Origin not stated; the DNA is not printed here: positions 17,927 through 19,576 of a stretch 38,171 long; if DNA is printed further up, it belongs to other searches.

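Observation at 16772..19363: Tandem condensation domains that both lack the second His of HHxxxDG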

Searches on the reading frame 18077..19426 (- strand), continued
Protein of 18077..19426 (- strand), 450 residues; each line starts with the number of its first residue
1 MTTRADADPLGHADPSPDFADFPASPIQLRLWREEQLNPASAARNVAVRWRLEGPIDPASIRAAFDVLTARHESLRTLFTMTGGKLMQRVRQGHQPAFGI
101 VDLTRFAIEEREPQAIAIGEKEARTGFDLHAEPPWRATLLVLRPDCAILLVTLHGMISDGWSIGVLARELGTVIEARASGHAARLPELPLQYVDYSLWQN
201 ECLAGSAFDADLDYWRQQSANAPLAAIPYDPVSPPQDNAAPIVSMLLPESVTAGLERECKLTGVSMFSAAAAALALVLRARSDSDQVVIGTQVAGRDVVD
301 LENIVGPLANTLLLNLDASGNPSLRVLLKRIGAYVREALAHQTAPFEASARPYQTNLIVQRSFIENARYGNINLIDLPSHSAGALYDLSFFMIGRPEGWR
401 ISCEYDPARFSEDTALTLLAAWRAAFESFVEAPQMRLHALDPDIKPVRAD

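Call 77: search_protein_representatives(protein=window:18077-19426:-)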
Query: 450 residues. Proteins with E-value up to 0.001 (for the whole library): 92541; up to 1e-10: 68742; up to 1e-30: 34091. The best 150 are listed.
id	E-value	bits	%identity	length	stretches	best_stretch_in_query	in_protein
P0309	0.0e+00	1230.6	35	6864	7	15-437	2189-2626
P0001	0.0e+00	1208.1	68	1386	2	1-450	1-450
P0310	0.0e+00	1190.3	34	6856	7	18-440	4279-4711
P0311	0.0e+00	1022.3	33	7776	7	22-351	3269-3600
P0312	0.0e+00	1011.3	33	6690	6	15-410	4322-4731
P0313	0.0e+00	1011.0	35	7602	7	22-425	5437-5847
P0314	0.0e+00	1008.1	33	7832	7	5-435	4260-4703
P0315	3.1e-295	995.2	30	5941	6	15-430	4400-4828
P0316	7.5e-285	960.9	33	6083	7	24-438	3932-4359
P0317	1.6e-282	953.3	32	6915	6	22-439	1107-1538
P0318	1.4e-279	943.5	33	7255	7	21-351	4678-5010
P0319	4.8e-278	938.5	36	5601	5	18-349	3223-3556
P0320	1.4e-276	933.6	31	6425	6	22-440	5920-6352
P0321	2.8e-276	932.7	33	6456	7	15-433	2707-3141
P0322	1.1e-273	924.1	32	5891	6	8-362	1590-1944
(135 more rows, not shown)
